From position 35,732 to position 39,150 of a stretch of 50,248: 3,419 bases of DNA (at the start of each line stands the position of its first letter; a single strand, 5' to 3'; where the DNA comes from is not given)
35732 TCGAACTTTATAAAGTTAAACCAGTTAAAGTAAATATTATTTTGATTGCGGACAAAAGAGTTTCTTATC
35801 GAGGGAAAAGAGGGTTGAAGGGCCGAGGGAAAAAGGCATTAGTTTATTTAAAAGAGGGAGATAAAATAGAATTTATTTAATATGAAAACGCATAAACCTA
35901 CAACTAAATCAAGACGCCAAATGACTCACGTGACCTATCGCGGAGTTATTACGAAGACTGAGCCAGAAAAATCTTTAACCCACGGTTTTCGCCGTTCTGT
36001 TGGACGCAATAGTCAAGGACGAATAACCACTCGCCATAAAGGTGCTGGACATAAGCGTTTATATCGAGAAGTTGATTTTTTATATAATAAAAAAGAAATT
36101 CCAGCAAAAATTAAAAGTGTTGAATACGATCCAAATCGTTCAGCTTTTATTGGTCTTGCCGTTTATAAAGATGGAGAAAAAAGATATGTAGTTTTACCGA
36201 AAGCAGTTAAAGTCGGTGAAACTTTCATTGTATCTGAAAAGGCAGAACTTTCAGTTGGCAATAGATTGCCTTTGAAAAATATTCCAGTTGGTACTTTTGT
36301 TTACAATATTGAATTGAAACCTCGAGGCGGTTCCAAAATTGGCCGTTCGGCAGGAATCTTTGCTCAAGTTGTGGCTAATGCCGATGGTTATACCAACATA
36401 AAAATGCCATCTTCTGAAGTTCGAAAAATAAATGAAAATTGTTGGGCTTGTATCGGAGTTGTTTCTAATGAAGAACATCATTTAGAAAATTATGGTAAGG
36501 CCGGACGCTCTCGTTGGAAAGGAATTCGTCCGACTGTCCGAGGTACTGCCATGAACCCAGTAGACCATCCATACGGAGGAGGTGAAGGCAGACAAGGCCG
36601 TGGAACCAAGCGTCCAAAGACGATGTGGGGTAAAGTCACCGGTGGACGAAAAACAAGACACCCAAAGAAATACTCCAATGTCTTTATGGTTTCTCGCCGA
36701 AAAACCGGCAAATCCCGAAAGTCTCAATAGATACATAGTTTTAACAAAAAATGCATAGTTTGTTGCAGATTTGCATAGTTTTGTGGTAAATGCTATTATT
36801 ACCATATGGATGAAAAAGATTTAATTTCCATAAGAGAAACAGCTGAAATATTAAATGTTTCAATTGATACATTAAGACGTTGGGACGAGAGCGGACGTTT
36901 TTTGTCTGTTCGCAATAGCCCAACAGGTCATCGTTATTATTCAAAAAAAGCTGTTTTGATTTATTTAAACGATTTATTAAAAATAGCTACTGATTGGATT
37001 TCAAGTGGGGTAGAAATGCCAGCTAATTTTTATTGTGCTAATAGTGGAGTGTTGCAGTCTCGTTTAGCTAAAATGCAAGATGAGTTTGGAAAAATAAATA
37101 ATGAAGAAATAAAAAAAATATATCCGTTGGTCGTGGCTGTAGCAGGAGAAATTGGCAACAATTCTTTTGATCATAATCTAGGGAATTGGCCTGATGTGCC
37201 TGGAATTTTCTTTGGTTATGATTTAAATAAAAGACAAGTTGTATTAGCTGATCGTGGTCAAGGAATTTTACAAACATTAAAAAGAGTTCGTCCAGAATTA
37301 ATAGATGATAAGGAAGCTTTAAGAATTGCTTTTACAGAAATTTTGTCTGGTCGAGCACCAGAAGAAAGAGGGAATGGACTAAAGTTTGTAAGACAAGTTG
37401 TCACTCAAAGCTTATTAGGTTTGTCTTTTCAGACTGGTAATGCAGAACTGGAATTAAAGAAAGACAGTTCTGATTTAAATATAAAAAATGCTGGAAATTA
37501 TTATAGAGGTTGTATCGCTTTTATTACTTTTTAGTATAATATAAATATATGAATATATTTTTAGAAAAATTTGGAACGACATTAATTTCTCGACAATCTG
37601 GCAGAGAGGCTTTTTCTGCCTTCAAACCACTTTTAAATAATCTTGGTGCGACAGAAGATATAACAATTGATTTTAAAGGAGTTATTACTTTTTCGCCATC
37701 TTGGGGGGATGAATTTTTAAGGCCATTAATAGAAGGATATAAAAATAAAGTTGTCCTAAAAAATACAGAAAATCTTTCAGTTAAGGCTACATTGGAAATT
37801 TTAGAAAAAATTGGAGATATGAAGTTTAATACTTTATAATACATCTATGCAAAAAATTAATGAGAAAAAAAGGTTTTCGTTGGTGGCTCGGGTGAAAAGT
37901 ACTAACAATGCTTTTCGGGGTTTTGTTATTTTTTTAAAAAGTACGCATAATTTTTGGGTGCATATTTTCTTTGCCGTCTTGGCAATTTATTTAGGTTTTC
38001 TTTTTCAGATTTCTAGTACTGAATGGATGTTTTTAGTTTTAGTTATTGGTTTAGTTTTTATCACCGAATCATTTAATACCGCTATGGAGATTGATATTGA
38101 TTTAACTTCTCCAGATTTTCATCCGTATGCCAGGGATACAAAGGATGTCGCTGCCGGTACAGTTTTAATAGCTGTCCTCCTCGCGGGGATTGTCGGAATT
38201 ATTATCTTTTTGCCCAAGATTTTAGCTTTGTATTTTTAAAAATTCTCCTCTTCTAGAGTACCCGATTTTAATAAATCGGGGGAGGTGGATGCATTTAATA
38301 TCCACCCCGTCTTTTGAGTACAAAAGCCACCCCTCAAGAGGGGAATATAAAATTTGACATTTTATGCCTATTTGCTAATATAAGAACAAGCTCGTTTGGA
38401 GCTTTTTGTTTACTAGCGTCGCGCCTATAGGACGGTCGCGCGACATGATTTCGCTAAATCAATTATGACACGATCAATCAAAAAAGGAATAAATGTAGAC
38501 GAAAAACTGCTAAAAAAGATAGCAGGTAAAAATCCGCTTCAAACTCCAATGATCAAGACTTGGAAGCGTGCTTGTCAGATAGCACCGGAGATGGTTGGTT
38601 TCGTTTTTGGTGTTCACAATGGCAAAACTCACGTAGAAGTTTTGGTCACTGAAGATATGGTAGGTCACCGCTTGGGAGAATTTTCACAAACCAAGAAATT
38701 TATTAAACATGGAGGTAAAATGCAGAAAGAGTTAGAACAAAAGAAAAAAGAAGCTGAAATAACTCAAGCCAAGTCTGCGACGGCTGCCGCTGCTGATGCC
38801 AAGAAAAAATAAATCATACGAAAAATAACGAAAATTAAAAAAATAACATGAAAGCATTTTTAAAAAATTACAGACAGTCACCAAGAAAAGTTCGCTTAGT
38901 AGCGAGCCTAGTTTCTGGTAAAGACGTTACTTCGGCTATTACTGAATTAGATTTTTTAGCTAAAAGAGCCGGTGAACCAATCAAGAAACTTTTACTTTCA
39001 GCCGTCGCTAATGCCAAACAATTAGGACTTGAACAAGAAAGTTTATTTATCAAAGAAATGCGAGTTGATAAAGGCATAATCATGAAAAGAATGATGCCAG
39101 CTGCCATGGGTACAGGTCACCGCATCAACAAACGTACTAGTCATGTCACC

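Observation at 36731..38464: S10 operon split between rplB and rpsS by a MerR-GHKL ATPase / STAS-like (DUF4325) pair plus dgkA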

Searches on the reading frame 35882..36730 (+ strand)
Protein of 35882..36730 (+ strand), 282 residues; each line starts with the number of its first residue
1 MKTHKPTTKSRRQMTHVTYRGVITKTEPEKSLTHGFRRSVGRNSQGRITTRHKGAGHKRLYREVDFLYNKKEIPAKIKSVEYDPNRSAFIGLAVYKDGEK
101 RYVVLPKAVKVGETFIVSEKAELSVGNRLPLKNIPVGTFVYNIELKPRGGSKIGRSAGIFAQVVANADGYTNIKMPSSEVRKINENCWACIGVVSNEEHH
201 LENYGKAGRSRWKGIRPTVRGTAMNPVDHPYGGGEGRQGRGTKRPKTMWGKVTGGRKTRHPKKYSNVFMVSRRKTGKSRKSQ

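Call 3: search_protein_families(library=pfam, proteins=[window:35882-36730:+], max_evalue=1)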
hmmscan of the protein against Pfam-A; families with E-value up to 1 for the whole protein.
window:35882-36730:+ (282 aa): 2 families
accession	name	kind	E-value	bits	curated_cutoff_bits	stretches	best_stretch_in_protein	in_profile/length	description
PF03947.24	Ribosomal_L2_C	-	1.2e-51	174.5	33.7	1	125-250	2-126/126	Ribosomal Proteins L2, C-terminal domain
PF00181.30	Ribosomal_L2_N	-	4.8e-31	107.1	23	1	41-116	1-76/77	Ribosomal Proteins L2, RNA binding N-terminal domain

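Call 39: find_related_loci(query=window:35882-36730:+, collection=metagenome_contigs, flank=5000)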
Query window:35882-36730:+ (282 aa) in metagenome_contigs; peptide patterns used: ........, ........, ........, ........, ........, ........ (x = any residue, [..] = any of these).
600 stretches matched a pattern (row limit reached: there are more); 588 encode a relative of the query (tblastn E <= 1e-3); the best 80 are kept; 80 distinct loci.
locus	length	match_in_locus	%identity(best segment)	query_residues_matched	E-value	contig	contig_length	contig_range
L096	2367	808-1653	90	1-282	0e+0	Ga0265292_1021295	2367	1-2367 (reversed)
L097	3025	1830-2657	90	1-282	3e-174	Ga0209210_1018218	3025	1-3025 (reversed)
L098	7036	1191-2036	86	1-282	1e-164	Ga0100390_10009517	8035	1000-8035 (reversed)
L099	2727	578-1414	88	1-279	1e-171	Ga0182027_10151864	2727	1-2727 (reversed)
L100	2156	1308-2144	88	1-279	2e-173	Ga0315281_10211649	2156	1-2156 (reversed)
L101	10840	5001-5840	88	1-280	3e-161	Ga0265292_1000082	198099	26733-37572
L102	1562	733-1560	89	1-276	1e-175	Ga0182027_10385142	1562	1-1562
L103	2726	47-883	87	1-279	2e-170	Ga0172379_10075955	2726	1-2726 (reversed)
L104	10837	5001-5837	87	1-279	9e-161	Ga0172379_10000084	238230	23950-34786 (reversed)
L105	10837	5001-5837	87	1-279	9e-161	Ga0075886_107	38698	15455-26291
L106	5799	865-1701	87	1-279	3e-161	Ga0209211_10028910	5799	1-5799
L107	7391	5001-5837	86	1-279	2e-159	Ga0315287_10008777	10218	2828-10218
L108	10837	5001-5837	87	1-279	2e-159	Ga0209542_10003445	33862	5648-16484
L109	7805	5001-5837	87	1-279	3e-159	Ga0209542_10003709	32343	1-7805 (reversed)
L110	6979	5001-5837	87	1-279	5e-159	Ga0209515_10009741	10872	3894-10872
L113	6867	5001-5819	88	1-273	3e-157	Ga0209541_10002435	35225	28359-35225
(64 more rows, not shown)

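Call 90: search_protein_families(library=pfam, proteins=[L113:5897-6193:+, L113:6198-6428:+, L096:1689-1970:+, L096:1963-2304:+], max_evalue=0.01)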
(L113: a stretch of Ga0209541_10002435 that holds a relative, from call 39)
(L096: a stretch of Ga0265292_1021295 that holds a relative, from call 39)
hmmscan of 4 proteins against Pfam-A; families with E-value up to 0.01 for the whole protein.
L113:5897-6193:+ (98 aa): 0 families

L113:6198-6428:+ (76 aa): 1 family
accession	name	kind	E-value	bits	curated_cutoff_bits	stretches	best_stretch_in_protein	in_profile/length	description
PF07927.17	HicA_toxin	-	3.5e-10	40.3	27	1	9-64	1-58/58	HicA toxin of bacterial toxin-antitoxin,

L096:1689-1970:+ (93 aa): 1 family
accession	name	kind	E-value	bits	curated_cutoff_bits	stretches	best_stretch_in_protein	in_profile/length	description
PF02604.26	PhdYeFM_antitox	-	2.8e-06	27.4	29.8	1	12-52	2-42/74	Antitoxin Phd_YefM, type II toxin-antitoxin system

L096:1963-2304:+ (113 aa): 1 family
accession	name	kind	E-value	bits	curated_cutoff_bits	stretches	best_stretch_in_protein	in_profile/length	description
PF02452.23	PemK_toxin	-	1.5e-16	60.9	23.1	1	5-110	3-108/109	PemK-like, MazF-like toxin of type II toxin-antitoxin system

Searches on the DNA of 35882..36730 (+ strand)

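Call 45: search_rna_families(sources=[L099, L103, L107, L108, L109, L111, L115, L129, L144, L168, L160, L162, L132, L104, L101, L116], threshold=gathering)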
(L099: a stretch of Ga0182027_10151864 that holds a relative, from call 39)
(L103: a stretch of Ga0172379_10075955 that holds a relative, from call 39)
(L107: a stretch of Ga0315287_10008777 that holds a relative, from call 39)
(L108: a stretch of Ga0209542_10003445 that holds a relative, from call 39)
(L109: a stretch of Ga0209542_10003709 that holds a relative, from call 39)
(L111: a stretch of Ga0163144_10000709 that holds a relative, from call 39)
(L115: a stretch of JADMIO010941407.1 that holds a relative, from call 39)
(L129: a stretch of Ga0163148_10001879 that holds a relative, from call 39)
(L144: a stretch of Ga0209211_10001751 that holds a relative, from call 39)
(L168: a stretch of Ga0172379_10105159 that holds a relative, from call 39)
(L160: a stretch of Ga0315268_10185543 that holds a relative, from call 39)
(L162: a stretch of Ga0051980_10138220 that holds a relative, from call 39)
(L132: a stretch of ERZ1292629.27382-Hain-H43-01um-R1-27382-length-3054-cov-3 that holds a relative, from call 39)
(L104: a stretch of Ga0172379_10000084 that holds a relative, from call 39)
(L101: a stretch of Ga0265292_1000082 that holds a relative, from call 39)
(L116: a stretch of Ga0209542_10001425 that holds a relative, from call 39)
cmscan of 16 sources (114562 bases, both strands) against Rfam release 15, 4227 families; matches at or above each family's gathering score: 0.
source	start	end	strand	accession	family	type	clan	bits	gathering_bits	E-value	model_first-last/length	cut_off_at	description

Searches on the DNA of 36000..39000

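Call 23: search_rna_families(source=window, start=36000, end=39000, threshold=evalue, max_evalue=1)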
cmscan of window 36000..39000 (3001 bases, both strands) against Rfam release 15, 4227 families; matches with E-value up to 1: 1.
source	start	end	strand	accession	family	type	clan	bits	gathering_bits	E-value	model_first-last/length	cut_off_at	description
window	36275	36343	-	RF02083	OrzO-P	Gene; antitoxin;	-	25.7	60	0.36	1-76/76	no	OrzO-P RNA antitoxin family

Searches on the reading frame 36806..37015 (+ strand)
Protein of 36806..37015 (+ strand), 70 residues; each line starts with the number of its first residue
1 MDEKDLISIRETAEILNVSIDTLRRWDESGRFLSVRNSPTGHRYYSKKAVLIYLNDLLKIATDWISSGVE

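Call 67: search_solved_structures(query=window:36806-37015:+, max_evalue=1, show_alignments=5)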
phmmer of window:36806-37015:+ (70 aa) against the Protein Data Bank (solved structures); distinct sequences matched with E-value up to 1: 22.
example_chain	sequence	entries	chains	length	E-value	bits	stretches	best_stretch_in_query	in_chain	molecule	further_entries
3qao_A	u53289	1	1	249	0.006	19.9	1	7-50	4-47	MerR-like transcriptional regulator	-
3whp_A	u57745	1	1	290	0.0068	19.7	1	6-50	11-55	Probable transcriptional regulator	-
5c8d_A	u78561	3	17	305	0.0076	19.6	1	6-50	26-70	Light-dependent transcriptional regulator CarH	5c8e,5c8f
5xql_A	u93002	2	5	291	0.01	19.2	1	6-50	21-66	Multidrug-efflux transporter 1 regulator | C-di-GMP-binding multidrug transporter transcriptional regulator BrlR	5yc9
5xbt_A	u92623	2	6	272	0.01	19.2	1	6-50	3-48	Probable transcriptional regulator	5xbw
6ama_A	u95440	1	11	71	0.011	19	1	2-51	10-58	Putative DNA-binding protein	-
6amk_A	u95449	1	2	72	0.015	18.6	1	4-50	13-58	Putative DNA-binding protein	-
8jbs_A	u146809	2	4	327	0.022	18.1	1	8-52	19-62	Putative cobalamin binding protein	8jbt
7ckq_G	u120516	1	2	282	0.023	18.1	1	6-59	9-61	Multidrug-efflux transporter 1 regulator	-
3q5p_A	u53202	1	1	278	0.024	18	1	6-59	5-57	Multidrug-efflux transporter 1 regulator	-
1exi_A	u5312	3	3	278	0.024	18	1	6-59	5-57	MULTIDRUG-EFFLUX TRANSPORTER REGULATOR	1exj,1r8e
3iao_A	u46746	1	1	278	0.024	18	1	6-59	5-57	Multidrug-efflux transporter 1 regulator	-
3q1m_A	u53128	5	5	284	0.025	18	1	6-59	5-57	Multidrug-efflux transporter 1 regulator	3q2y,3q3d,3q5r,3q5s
3d70_A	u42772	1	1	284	0.025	17.9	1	6-59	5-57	BMR promoter DNA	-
3d6y_A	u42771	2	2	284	0.025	17.9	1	6-59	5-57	Multidrug-efflux transporter 1 regulator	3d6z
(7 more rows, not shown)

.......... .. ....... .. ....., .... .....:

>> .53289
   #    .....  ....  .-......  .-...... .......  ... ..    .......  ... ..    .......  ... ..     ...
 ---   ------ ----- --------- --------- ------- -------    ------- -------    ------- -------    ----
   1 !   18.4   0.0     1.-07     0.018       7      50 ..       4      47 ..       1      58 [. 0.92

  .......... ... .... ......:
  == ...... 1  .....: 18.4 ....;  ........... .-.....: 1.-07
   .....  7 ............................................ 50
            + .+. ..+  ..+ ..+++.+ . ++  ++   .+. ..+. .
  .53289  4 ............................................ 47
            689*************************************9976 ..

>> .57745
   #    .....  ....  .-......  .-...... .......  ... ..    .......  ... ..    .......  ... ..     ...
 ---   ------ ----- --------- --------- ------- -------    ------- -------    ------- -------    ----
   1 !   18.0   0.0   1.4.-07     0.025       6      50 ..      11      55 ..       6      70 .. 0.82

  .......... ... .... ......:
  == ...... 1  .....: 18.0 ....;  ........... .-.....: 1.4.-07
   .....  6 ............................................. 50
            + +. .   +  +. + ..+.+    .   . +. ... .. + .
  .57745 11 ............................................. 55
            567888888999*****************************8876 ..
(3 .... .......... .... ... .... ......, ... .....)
